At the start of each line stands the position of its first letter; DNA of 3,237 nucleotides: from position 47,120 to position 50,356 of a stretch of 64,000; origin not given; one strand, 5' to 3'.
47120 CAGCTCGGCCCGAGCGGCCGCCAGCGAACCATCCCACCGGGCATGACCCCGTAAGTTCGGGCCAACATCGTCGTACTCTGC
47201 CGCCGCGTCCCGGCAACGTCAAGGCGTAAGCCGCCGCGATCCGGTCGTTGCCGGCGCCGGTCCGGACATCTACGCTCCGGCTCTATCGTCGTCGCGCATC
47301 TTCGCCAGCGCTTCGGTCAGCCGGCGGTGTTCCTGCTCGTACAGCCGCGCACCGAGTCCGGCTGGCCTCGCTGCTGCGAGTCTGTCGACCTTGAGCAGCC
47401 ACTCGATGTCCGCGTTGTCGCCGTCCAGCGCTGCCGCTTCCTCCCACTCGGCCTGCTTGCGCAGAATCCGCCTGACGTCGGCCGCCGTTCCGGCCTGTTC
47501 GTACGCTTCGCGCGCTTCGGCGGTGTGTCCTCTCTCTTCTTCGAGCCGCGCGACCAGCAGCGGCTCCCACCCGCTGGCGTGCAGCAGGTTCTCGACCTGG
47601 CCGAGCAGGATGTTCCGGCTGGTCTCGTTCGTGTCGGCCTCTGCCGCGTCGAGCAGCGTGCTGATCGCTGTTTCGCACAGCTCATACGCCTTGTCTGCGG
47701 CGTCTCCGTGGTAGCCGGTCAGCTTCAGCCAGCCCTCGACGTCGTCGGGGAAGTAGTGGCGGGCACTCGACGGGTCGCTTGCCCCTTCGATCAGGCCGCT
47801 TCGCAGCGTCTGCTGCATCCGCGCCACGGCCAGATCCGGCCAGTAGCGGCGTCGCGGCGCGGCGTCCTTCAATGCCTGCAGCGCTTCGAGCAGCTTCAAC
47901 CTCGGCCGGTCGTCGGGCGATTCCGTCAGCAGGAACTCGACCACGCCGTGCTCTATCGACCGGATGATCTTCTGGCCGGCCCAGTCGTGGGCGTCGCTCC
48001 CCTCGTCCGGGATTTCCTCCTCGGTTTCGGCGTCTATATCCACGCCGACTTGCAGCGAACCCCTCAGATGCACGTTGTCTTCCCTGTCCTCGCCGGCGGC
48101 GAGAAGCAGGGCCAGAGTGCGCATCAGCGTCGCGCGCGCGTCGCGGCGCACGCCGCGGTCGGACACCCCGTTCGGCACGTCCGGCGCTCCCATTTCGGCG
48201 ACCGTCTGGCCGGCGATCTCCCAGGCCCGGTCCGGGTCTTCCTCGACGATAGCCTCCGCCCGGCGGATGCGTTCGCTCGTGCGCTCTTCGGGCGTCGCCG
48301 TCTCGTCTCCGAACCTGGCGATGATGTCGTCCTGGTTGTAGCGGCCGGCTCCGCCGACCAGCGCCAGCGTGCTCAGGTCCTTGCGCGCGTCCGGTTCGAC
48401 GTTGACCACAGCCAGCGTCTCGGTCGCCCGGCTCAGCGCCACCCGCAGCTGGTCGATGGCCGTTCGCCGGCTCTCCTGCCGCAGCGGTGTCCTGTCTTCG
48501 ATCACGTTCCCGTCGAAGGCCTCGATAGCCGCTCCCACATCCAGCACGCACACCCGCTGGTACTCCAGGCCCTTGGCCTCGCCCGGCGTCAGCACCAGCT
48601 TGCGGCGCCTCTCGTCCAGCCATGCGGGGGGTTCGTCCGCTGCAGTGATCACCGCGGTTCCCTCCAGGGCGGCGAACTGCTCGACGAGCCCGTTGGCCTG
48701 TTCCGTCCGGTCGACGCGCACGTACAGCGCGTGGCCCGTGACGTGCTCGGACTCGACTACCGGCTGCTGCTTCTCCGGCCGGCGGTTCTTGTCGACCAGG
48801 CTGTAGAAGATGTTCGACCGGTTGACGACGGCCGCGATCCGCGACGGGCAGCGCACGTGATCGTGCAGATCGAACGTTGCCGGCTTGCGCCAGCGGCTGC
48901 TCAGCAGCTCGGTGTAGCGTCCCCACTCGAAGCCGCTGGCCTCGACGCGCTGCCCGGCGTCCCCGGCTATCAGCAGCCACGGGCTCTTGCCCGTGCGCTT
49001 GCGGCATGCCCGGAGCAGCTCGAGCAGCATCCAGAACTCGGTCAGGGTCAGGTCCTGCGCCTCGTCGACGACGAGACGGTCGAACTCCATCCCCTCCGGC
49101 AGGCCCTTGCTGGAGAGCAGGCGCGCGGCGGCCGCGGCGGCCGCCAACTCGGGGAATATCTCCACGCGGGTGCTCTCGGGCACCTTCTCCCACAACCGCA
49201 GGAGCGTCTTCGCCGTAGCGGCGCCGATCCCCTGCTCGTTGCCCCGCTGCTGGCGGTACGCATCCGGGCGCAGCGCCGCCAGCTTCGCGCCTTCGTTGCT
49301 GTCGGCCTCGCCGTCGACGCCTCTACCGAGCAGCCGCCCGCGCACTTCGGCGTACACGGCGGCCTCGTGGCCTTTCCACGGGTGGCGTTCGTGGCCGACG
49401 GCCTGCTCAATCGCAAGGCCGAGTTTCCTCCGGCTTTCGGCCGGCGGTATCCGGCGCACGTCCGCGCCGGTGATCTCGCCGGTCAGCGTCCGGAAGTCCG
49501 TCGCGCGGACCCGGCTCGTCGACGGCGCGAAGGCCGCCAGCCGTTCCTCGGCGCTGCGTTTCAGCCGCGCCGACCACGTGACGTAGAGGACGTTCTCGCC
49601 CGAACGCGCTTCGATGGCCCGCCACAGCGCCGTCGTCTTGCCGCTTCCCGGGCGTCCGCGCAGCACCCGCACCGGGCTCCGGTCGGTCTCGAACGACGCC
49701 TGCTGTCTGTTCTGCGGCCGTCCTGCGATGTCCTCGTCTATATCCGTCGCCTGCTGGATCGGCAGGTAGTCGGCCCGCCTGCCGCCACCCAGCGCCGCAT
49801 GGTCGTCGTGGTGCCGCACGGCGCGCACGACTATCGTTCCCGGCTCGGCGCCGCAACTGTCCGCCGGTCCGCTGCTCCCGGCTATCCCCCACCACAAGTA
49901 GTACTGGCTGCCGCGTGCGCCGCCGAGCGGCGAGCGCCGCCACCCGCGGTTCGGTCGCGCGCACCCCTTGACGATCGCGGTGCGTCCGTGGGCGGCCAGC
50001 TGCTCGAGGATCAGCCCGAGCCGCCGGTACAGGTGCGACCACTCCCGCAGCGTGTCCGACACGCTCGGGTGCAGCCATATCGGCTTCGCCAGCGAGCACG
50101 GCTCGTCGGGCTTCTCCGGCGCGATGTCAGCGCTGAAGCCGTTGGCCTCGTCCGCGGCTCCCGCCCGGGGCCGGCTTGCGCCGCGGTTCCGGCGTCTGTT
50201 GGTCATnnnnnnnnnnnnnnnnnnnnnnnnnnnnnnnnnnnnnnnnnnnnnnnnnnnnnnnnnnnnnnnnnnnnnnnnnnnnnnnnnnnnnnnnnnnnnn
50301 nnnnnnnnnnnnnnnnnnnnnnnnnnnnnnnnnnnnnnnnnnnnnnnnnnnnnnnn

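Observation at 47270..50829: Candidate two-gene defence system: unknown 207-aa protein coupled to a RelE-like/SF1-helicase/helical-repeat fusion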

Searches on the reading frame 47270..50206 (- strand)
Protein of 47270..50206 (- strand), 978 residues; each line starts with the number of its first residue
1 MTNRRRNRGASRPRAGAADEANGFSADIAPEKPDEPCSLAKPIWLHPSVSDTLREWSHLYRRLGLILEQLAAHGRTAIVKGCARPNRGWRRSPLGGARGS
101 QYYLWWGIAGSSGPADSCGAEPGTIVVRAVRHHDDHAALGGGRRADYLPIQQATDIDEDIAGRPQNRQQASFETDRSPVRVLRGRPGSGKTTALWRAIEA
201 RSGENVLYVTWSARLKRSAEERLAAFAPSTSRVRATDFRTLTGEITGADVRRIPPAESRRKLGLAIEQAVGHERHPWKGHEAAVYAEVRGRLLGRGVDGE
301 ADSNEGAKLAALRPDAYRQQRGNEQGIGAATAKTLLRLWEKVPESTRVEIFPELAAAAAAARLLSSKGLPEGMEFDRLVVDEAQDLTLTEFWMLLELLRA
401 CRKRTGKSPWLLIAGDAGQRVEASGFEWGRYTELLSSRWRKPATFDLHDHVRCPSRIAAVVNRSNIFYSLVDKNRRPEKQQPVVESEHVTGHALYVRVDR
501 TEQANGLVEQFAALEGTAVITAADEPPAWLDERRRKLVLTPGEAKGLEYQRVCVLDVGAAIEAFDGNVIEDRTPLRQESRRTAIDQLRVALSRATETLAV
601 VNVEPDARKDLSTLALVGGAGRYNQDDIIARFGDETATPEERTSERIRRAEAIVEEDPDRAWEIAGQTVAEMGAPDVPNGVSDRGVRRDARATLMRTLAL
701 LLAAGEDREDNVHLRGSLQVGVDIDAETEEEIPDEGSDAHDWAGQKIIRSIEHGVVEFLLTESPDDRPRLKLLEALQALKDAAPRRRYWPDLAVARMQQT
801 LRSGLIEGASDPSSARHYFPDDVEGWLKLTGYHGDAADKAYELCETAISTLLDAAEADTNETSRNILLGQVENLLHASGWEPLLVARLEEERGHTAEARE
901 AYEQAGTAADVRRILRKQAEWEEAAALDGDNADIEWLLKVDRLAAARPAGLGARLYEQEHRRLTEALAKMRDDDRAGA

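Call 6: search_protein_families(library=pfam, proteins=[window:47270-50206:-], max_evalue=1)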
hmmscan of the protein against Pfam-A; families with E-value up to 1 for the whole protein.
window:47270-50206:- (978 aa): 9 families
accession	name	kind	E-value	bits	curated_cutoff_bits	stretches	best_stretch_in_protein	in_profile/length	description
PF13245.12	AAA_19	-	1.4e-05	25.7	25.1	1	170-421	4-130/134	AAA domain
PF13604.12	AAA_30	-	2.7e-05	24.4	27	1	170-230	11-73/191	AAA domain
PF01443.25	Viral_helicase1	-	0.00012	22.4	21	1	182-232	3-56/228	Viral superfamily 1 RNA helicase core domain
PF25199.1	nSTAND_NTPase5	-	0.00045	20.5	34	1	143-214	7-81/145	Novel STAND NTPase 5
PF13401.12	AAA_22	-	0.0012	19.7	27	0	181-212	9-42/130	AAA domain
PF13671.12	AAA_33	-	0.019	15.7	27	1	181-234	3-56/143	AAA domain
PF00580.27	UvrD-helicase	-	0.037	14.1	23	0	167-225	4-67/271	UvrD/REP helicase N-terminal domain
PF13086.12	AAA_11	-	0.052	13.7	27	1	171-385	11-224/257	AAA domain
PF01637.24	ATPase_2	-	0.059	13.6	33.2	1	173-231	16-75/225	ATPase domain predominantly from Archaea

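Call 7: search_protein_families(library=padloc, proteins=[window:47270-50206:-], max_evalue=1)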
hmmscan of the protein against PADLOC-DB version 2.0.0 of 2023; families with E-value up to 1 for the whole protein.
window:47270-50206:- (978 aa): 6 families
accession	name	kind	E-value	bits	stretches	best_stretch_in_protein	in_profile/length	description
PDLC00111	GajB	-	0.00069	16.4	1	377-503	202-310/625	UrvD helicase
PDLC00148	GajB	-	0.001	16.1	1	375-608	150-359/369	UrvD helicase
PDLC00140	GajB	-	0.0083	13.4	1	542-607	295-351/365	UrvD helicase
PDLC01146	Cas3d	-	0.0085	12.5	1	155-217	19-80/625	Cas3d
PDLC00117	GajB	-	0.014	11.9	0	165-198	17-48/604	UrvD helicase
PDLC02030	Cas3d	-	0.025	11.1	1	153-215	17-78/620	-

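Call 8: search_protein_families(library=ncbifam, proteins=[window:47270-50206:-], max_evalue=1)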
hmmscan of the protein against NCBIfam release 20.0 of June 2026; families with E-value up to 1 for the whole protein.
window:47270-50206:- (978 aa): 2 families
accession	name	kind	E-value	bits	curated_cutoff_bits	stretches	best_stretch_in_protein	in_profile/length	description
TIGR02425.1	decarb_PcaC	equivalog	0.075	13.2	155.7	1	691-725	56-90/123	4-carboxymuconolactone decarboxylase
TIGR01447.1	recD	equivalog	0.18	10.3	310.15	0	165-201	150-187/597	exodeoxyribonuclease V subunit alpha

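Call 9: find_homologous_proteins(query=window:47270-50206:-)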
Query window:47270-50206:- (978 aa): 881 proteins with E <= 0.001 among 8000 candidates; the best 120 are listed.
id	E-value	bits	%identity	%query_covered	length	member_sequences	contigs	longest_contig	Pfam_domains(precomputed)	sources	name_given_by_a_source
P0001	0.0e+0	2124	97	100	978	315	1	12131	PF13245.13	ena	-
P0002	0.0e+0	1537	72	100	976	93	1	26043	PF13245.13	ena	-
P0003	0.0e+0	1260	76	78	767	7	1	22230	PF01443.25,PF13245.13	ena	-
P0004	0.0e+0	1050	88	57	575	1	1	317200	PF13604.13,PF13245.13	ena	-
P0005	0.0e+0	1016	53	97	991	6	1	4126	PF13245.13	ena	-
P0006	5.1e-228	778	45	98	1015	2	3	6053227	PF13245.13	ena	-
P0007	2.1e-227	776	85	44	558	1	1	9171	-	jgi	-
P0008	2.3e-227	776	68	57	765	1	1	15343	PF13245.13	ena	-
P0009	1.9e-226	773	45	98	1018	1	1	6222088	PF13245.13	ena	-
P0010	3.1e-226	772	45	98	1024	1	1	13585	-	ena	-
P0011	1.9e-223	763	44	98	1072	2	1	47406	PF13245.13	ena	-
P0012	3.0e-221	756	49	71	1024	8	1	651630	PF13604.13,PF13245.13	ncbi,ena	-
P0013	3.1e-221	756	45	98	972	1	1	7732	PF13245.13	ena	-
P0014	1.3e-220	754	45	98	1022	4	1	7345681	PF13245.13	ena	-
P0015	1.3e-219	750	43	18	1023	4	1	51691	PF13245.13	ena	-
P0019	7.1e-216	738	43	98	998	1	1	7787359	-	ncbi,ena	-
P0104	1.2e-193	664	43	96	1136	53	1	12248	PF01443.25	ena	-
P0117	2.8e-188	647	41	97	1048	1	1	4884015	PF24698.2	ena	-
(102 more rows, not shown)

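Call 11: find_encoding_contigs(protein=window:47270-50206:-, flank=10000, max_places=6)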
Protein window:47270-50206:- (978 aa): no gene with exactly this product is on record in the collection.

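Call 15: find_encoding_contigs(protein=P0019, flank=8000, max_places=3)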
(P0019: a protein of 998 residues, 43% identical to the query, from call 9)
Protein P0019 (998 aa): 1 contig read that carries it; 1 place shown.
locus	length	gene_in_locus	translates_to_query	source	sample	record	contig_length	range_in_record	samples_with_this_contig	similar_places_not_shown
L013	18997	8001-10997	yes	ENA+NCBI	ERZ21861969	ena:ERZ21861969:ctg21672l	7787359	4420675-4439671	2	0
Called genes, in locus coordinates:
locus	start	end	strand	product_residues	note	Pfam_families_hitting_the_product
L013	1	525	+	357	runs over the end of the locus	PF09617:Cas_GSU0053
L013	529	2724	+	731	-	PF09609:Cas_GSU0054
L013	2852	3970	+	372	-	PF09820:AAA-ATPase_like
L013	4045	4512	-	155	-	-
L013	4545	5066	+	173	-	PF01436:NHL (weak)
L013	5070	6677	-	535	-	PF13191:AAA_16 (weak), PF13401:AAA_22 (weak)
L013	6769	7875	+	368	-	PF08450:SGL (faint), PF13449:Phytase-like (faint), PF17170:DUF5128 (weak), PF01436:NHL (weak)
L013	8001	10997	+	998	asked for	-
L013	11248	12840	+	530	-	PF00665:rve (weak), PF22483:Mu-transpos_C_2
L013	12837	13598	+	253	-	PF01695:IstB_IS21, PF00308:Bac_DnaA, PF12775:AAA_7 (faint), PF13191:AAA_16 (weak), PF13604:AAA_30 (faint)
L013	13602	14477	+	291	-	-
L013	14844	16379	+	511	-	PF02661:Fic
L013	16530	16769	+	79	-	PF02604:PhdYeFM_antitox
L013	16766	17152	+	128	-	PF01850:PIN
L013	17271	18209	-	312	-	-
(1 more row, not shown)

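Call 27: find_related_loci(query=A1, collection=genome_contigs, flank=8000)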
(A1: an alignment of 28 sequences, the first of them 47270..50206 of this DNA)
Query A1 (978 aa) in genome_contigs; peptide patterns used: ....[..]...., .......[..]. (x = any residue, [..] = any of these).
600 stretches matched a pattern (row limit reached: there are more); 18 encode a relative of the query (tblastn E <= 1e-3); 18 distinct loci.
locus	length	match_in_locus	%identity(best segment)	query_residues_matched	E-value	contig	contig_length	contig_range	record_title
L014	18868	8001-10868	42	10-972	0e+0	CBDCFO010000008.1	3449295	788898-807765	MAG: Bryobacterales bacterium isolate 36edf40f-bfcd-40a8-9d79-f36e49b9d440 genome assembly, contig: contig_8, whole geno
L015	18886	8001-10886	43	30-967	0e+0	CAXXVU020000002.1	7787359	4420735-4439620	MAG: Vicinamibacterales bacterium isolate bab29b19-afa8-4b77-beae-9eb7b8b40fcf genome assembly, contig: contig_2, whole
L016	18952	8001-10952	45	10-967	0e+0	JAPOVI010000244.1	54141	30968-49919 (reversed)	MAG: Acidobacteria bacterium isolate COS1_bin_16 NODE_327_length_54141_cov_11.973, whole genome shotgun sequence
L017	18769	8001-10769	47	35-977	4e-126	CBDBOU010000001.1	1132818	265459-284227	MAG: Vicinamibacterales bacterium isolate 2866737b-c32a-4dfb-a915-985df9d893ca genome assembly, contig: contig_1, whole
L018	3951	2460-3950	38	39-530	5e-97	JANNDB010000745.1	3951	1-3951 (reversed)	MAG: Betaproteobacteria bacterium isolate OTE_78_metabat_1_sub OTE_78_k141_426691, whole genome shotgun sequence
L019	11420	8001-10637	30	86-967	1e-83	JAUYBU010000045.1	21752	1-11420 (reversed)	MAG: Bryobacterales bacterium isolate C20_concoct.bin.137 C20_k141_620559, whole genome shotgun sequence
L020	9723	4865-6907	33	41-697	2e-82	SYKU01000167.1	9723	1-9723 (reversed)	MAG: Acidobacteria bacterium isolate F1-80-MAGs046 F1-80__c220017, whole genome shotgun sequence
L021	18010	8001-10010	32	40-693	2e-81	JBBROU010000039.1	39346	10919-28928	MAG: Bryobacterales bacterium isolate La1_metabat2.335 LA1C_B2.335_k141_3482649L_39346_cov_32.6777, whole genome shotgun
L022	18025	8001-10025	32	42-701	3e-81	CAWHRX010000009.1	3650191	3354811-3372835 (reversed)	MAG: uncultured Acidobacteriota bacterium isolate MFD05580.bin.1.127 genome assembly, contig: contig_4695, whole genome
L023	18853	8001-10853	42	43-971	0e+0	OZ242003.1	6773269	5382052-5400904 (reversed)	MAG: Vicinamibacterales bacterium isolate a81303e6-5222-43c3-8420-e6164aabff0e genome assembly, chromosome: 1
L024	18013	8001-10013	33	41-706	1e-76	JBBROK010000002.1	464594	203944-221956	MAG: Bryobacterales bacterium isolate La1_metabat2.287 LA1C_B2.287_k141_253871L_464594_cov_15.1544, whole genome shotgun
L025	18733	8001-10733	43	43-967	0e+0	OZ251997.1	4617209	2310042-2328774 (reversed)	MAG: Candidatus Multivorans sp. isolate 0020eb3c-7439-4c9e-8c72-55202c0a045f genome assembly, chromosome: 1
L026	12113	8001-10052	31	41-701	9e-82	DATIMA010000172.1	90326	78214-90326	MAG TPA_asm: Bryobacteraceae bacterium isolate SMAG_U15758 k141_4734599, whole genome shotgun sequence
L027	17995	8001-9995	33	40-694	2e-68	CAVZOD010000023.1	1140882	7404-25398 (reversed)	MAG: Bryobacterales bacterium isolate MFD05512.bin.2.139 genome assembly, contig: contig_4409, whole genome shotgun sequ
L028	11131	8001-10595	38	86-967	5e-39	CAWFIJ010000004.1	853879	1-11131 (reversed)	MAG: Terriglobia bacterium isolate MFD02248.bin.2.12 genome assembly, contig: contig_12931, whole genome shotgun sequenc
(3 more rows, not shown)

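Call 30: find_encoding_contigs(protein=P0002, flank=8000, max_places=3)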
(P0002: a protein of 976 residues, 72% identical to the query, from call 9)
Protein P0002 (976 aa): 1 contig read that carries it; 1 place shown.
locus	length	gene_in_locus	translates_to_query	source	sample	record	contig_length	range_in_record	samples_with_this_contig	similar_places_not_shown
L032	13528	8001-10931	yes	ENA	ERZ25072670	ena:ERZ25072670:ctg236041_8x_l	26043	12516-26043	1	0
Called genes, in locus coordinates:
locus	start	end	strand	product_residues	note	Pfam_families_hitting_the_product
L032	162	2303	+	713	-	-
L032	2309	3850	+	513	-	-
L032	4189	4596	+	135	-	-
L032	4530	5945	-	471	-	-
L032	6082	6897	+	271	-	PF01609:DDE_Tnp_1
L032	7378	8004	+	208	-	-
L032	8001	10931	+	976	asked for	PF13245:AAA_19 (faint)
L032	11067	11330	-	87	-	-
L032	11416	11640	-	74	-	-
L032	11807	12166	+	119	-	-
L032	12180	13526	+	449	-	?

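Call 31: find_encoding_contigs(protein=P0005, flank=8000, max_places=3)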
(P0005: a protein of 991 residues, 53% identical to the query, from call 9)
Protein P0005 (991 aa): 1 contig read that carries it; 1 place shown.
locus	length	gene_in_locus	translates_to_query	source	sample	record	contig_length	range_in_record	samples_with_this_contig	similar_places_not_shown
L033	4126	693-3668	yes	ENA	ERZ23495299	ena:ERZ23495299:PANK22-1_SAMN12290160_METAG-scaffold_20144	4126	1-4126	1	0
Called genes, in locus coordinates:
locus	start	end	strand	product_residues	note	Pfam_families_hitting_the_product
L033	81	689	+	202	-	-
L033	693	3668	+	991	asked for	PF13245:AAA_19 (faint)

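Call 40: search_solved_structures(query=A1, max_evalue=0.01)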
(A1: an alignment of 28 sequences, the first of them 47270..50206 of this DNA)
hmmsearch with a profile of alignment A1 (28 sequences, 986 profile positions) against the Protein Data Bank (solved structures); distinct sequences matched with E-value up to 0.01: 0.

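Call 42: search_protein_families(library=pfam, proteins=[P0117, P0104, P0011], max_evalue=0.01)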
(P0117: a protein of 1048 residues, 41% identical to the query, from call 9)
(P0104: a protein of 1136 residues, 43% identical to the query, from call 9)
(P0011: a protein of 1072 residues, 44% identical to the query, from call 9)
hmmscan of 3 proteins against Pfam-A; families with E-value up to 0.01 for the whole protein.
P0117 (1048 aa): 7 families
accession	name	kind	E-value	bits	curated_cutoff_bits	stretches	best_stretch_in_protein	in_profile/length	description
PF24698.1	DUF7662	-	1.3e-16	60.6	26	1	967-1042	1-71/72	Domain of unknown function (DUF7662)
PF13401.12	AAA_22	-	0.00018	22.3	27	0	162-201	9-33/130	AAA domain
PF13604.12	AAA_30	-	0.00075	19.7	27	0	154-194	14-56/191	AAA domain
PF13245.12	AAA_19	-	0.0018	18.9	25.1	0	157-181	10-34/134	AAA domain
PF25199.1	nSTAND_NTPase5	-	0.002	18.4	34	1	155-197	38-83/145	Novel STAND NTPase 5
PF09848.15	SLFN-g3_helicase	-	0.004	16.9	24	0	160-223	3-70/354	Schlafen group 3, DNA/RNA helicase domain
PF01443.25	Viral_helicase1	-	0.0068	16.7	21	0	162-214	2-57/228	Viral superfamily 1 RNA helicase core domain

P0104 (1136 aa): 6 families
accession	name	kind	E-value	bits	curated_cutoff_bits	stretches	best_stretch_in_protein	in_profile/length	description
PF01443.25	Viral_helicase1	-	3.4e-06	27.5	21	1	242-294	2-57/228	Viral superfamily 1 RNA helicase core domain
PF13245.12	AAA_19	-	0.0014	19.3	25.1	0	237-261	10-34/134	AAA domain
PF13191.12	AAA_16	-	0.0041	18.1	32.6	1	235-314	21-109/167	AAA ATPase domain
PF13604.12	AAA_30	-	0.0042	17.3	27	0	234-276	14-58/191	AAA domain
PF00580.27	UvrD-helicase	-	0.0062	16.7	23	0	227-259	2-34/271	UvrD/REP helicase N-terminal domain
PF13401.12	AAA_22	-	0.0091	16.8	27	0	242-270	9-39/130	AAA domain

P0011 (1072 aa): 7 families
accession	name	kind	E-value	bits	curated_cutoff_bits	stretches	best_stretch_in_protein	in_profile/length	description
PF13245.12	AAA_19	-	3.1e-06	27.9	25.1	1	248-493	11-130/134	AAA domain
PF01443.25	Viral_helicase1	-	0.0002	21.7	21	0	252-304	2-57/228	Viral superfamily 1 RNA helicase core domain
PF13604.12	AAA_30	-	0.0011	19.2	27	0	241-293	11-65/191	AAA domain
PF13401.12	AAA_22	-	0.0015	19.3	27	0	252-336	9-78/130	AAA domain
PF00580.27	UvrD-helicase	-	0.0023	18.1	23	0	237-294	2-65/271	UvrD/REP helicase N-terminal domain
PF01637.24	ATPase_2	-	0.0066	16.7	33.2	0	247-316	19-85/225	ATPase domain predominantly from Archaea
PF13191.12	AAA_16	-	0.008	17.1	32.6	1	249-341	25-124/167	AAA ATPase domain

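Call 53: search_protein_families(library=pfam, alignment_id=A5, max_evalue=0.00001)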
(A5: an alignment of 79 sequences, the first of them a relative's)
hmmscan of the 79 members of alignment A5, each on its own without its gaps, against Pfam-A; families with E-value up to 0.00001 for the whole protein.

A. member 1, L013:4545-5063:+ (173 aa): 1 family
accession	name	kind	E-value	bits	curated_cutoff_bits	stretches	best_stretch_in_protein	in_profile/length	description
PF01436.27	NHL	-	1.6e-17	63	20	1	43-70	1-28/28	NHL repeat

B. families by the number of members that match (of 79 scanned): 83 families (the first 25 are shown)
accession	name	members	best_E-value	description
PF01436.27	NHL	3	4.7e-22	NHL repeat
PF01011.28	PQQ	2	1.9e-87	Glucose/ethanol/alcohol dehydrogenase, beta-propeller domain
PF13561.12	adh_short_C2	2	3.9e-64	Enoyl-(Acyl carrier protein) reductase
PF00106.31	adh_short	2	1.2e-53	short chain dehydrogenase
PF00884.28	Sulfatase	2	2.1e-43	Sulfatase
PF01261.30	AP_endonuc_2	2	5.6e-34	Xylose isomerase-like TIM barrel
PF13360.13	PQQ_2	2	1.2e-26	Outer membrane protein assembly factor BamB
PF13749.12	HATPase_c_4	2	8.2e-21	Putative ATP-dependent DNA helicase recG C-terminal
PF16347.10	SGSH_C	2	1.8e-17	N-sulphoglucosamine sulphohydrolase, C-terminal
PF02371.22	Transposase_20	2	1.8e-17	Transposase IS116/IS110/IS902 family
PF04326.19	SLFN_AlbA_2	2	3e-17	Schlafen, AlbA_2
PF01548.23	DEDD_Tnp_IS110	2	1.9e-15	Transposase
PF13570.13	Beta-prop_ACSF4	2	5.7e-15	Beta-alanine-activating enzyme, beta-propeller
PF08659.16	KR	2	9.7e-13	KR domain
PF17170.10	DUF5128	2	5.3e-09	6-bladed beta-propeller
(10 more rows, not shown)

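Call 54: search_protein_families(library=padloc, alignment_id=A5, max_evalue=0.00001)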
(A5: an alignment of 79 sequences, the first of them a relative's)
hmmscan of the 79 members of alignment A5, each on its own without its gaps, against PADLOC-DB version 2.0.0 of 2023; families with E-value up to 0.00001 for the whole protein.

A. member 1, L013:4545-5063:+ (173 aa): 0 families

B. families by the number of members that match (of 79 scanned): 53 families (the first 25 are shown)
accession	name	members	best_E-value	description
PDLC03335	MTase_II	2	2.5e-31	Type II methyltransferase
PDLC02394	pAgo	2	1.1e-16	-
PDLC02402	Aga_SIR2-PNTD1-PNTD2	2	3.8e-14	Class I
PDLC04134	mad2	2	1.1e-12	mads_2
PDLC02418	Aga_SIR2-Kinase-PNTD1-PNTD2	2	7e-11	Class I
PDLC03338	MTase_II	2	9.2e-11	Type II methyltransferase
PDLC04140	mad8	2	1e-10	mads_8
PDLC03348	MTase_II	2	1.6e-10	Type II methyltransferase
PDLC03630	REase_MTase_IIG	2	1.1e-08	Type IIG restriction enzyme-methyltransferase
PDLC03313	MTase_II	1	3.4e-253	Type II methyltransferase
PDLC03540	REase_II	1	2.7e-115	Type II restriction enzyme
PDLC03400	REase_II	1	7.2e-89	Type II restriction enzyme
PDLC03610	REase_MTase_IIG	1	1.3e-79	Type IIG restriction enzyme-methyltransferase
PDLC03631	REase_MTase_IIG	1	1.1e-71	Type IIG restriction enzyme-methyltransferase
PDLC04135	mad3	1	4.5e-34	mads_3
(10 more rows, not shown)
